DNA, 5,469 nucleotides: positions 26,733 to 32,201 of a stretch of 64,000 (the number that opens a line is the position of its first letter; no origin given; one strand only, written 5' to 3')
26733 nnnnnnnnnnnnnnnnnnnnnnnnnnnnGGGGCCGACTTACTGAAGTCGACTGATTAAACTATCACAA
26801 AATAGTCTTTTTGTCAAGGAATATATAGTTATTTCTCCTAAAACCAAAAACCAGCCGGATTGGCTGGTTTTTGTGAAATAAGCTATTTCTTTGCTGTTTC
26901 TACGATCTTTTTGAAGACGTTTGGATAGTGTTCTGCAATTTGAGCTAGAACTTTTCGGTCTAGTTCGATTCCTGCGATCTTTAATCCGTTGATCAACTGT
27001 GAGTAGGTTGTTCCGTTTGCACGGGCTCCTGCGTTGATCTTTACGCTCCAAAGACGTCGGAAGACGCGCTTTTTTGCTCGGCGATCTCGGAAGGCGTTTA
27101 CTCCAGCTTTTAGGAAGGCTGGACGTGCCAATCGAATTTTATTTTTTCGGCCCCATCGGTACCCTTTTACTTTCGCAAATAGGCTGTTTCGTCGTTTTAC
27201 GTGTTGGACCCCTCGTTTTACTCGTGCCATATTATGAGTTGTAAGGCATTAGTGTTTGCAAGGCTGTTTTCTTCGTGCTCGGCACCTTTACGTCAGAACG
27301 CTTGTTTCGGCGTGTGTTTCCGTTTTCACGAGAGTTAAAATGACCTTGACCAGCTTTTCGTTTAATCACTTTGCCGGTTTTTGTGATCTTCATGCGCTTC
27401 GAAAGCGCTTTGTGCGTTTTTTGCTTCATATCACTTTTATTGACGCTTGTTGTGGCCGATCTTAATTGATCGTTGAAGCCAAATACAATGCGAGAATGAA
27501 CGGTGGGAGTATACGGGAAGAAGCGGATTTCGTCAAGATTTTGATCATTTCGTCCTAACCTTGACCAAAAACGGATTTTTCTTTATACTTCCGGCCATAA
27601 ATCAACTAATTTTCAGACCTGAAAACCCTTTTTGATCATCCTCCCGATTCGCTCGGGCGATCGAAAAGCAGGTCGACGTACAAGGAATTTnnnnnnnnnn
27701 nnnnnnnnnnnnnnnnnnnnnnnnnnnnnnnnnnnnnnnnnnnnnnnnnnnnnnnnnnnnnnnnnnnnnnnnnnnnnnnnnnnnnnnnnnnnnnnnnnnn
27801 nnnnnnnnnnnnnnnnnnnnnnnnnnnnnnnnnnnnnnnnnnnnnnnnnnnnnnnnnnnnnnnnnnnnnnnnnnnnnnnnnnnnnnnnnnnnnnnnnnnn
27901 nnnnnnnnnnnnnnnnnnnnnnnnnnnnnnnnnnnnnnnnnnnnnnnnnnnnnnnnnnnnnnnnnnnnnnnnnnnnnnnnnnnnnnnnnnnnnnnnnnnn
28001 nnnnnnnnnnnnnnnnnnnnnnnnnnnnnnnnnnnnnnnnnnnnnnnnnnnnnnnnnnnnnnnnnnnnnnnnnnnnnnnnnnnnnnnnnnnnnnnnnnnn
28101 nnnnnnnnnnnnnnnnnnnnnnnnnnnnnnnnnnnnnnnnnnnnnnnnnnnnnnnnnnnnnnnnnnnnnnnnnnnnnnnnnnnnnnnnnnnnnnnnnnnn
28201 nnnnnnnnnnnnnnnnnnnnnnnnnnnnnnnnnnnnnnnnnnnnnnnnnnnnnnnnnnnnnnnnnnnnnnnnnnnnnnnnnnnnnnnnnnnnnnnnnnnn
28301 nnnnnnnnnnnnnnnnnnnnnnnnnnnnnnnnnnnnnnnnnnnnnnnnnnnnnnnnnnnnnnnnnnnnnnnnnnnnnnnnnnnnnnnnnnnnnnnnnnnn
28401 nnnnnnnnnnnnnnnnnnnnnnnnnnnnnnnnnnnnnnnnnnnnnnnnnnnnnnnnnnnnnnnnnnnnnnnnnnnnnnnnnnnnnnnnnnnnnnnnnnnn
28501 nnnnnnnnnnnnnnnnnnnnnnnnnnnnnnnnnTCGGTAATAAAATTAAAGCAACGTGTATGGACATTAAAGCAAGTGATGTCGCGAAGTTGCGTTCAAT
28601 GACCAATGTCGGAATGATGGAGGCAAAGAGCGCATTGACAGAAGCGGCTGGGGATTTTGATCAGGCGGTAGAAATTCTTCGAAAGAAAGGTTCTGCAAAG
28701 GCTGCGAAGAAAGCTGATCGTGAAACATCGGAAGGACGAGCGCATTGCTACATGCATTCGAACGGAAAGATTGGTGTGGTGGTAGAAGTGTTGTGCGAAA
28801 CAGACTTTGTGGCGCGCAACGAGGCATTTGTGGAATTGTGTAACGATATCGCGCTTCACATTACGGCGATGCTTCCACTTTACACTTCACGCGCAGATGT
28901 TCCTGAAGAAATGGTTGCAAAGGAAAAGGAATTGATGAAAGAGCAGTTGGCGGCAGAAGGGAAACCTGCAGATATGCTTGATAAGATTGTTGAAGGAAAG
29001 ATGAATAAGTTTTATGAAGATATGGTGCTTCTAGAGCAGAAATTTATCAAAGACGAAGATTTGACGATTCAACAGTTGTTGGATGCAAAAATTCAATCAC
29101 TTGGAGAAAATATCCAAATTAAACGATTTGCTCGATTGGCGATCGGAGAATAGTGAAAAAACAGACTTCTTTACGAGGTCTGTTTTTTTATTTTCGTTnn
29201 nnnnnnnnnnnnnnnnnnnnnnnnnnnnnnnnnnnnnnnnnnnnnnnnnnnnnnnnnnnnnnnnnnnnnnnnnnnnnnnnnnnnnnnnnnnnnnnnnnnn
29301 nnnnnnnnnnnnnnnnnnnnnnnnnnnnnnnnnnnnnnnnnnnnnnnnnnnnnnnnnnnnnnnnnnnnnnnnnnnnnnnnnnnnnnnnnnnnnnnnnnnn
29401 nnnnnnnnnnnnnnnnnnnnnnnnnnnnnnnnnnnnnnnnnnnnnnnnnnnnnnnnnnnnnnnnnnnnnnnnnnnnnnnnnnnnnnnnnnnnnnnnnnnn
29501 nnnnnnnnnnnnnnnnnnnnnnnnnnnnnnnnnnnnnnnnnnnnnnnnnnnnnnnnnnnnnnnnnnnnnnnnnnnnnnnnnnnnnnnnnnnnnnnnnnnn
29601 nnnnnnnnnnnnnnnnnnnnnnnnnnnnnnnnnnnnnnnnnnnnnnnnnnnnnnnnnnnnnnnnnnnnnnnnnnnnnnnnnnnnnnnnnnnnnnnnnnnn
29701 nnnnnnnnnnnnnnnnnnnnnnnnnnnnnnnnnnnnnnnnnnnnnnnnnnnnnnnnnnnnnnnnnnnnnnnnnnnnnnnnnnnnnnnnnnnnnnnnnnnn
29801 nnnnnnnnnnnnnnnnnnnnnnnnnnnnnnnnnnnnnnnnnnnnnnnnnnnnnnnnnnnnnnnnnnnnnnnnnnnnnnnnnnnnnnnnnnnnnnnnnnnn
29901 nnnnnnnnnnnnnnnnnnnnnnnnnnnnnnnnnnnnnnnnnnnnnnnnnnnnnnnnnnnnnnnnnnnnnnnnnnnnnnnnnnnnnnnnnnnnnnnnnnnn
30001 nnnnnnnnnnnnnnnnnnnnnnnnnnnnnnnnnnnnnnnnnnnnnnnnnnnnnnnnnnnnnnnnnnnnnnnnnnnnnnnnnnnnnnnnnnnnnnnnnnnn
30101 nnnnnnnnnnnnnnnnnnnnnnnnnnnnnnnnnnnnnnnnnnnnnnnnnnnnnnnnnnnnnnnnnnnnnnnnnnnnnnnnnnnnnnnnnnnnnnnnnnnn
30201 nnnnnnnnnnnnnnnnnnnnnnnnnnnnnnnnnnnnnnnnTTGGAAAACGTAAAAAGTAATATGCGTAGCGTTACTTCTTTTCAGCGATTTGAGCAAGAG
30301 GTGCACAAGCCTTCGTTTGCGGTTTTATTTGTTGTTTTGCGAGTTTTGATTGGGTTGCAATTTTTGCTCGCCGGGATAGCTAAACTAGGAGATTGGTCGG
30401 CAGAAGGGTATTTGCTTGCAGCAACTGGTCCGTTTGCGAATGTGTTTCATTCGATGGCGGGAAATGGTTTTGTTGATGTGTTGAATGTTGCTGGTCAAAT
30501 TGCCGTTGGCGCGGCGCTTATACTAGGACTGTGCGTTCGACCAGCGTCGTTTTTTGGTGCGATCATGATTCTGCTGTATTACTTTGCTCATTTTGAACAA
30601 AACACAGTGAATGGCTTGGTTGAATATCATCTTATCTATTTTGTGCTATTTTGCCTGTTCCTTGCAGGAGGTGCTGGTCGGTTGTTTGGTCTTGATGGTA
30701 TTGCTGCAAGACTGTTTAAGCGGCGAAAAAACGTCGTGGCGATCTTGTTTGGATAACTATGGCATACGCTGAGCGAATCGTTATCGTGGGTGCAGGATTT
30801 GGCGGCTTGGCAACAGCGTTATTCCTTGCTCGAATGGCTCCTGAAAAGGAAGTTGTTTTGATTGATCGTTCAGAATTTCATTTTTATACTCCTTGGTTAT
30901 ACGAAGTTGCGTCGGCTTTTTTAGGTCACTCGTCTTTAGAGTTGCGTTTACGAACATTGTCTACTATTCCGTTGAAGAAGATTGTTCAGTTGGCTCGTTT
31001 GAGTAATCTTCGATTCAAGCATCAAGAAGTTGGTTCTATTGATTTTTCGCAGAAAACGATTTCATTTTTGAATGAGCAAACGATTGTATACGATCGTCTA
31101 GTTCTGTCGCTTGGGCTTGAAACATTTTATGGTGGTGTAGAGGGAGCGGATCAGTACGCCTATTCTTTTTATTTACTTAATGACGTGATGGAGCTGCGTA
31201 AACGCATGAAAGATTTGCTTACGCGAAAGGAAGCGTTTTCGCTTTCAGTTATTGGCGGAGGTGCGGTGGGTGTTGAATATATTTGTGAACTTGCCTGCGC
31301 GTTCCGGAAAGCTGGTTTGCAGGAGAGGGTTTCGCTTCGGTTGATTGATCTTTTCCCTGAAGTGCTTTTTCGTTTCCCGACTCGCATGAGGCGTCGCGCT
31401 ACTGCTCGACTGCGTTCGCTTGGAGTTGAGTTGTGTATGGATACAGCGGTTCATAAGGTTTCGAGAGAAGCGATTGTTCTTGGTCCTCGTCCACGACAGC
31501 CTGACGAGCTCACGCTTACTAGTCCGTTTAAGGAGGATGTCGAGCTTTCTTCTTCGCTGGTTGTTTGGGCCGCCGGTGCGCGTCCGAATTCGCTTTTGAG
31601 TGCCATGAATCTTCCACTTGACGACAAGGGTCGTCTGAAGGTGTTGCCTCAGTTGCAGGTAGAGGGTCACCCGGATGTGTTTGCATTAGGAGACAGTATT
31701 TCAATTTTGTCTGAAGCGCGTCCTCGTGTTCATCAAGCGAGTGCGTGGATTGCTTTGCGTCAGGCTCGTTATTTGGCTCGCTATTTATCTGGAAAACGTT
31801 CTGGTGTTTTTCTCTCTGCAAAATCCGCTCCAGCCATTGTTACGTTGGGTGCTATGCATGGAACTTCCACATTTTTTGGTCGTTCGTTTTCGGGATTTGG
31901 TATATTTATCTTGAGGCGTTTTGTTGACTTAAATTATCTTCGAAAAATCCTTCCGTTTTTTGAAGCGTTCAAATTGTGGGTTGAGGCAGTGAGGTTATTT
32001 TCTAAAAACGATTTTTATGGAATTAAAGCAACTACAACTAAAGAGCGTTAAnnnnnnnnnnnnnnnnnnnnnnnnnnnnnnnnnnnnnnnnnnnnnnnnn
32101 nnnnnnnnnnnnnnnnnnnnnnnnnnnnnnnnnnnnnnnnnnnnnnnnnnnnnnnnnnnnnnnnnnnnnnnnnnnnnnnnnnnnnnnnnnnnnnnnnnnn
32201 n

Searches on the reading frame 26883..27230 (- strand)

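Call 17: search_protein_families(library=pfam, proteins=[window:26883-27230:-], max_evalue=0.001)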
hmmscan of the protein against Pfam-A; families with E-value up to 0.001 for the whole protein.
window:26883-27230:- (115 aa): 1 family
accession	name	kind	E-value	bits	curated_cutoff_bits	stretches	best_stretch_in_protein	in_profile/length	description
PF00453.23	Ribosomal_L20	-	7.7e-34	116.5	30.8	1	3-109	1-107/107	Ribosomal protein L20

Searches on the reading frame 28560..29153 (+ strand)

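Call 17: search_protein_families(library=pfam, proteins=[window:28560-29153:+], max_evalue=0.001)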
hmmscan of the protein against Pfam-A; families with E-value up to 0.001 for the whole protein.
window:28560-29153:+ (197 aa): 3 families
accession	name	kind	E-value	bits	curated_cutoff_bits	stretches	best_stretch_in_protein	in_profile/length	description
PF00889.24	EF_TS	-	5.1e-39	134.4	27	1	50-197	73-204/204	Elongation factor TS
PF24767.1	UBA_At5g58720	-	0.00029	21.1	27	1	19-42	19-42/44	At5g58720 UBA-like domain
PF06456.18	Arfaptin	-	0.00075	19.6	32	0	88-189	50-155/229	Arfaptin-like domain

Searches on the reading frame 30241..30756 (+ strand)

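Call 18: search_protein_families(library=pfam, proteins=[window:30241-30756:+], max_evalue=0.001)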
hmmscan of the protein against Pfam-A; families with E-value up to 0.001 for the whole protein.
window:30241-30756:+ (171 aa): 1 family
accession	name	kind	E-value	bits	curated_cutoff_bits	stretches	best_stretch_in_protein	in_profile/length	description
PF07681.17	DoxX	-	1.1e-07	32.8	23.6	1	31-115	3-81/85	DoxX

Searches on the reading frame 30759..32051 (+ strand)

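Call 18: search_protein_families(library=pfam, proteins=[window:30759-32051:+], max_evalue=0.001)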
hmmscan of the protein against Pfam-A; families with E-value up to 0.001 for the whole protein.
window:30759-32051:+ (430 aa): 5 families
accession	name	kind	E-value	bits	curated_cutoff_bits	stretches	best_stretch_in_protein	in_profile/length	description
PF07992.20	Pyr_redox_2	-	2.7e-38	132.5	26.1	1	6-319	2-278/291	Pyridine nucleotide-disulphide oxidoreductase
PF00070.33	Pyr_redox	-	1.4e-09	38.8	22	1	163-236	3-68/82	Pyridine nucleotide-disulphide oxidoreductase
PF01266.30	DAO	-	8e-07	29.3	27.9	1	6-40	1-34/353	FAD dependent oxidoreductase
PF13450.12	NAD_binding_8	-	7.6e-05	23.4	21.9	1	9-38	1-28/68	NAD(P)-binding Rossmann-like domain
PF13454.12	NAD_binding_9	-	0.0004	20.8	21.8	0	8-46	1-41/155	FAD-NAD(P)-binding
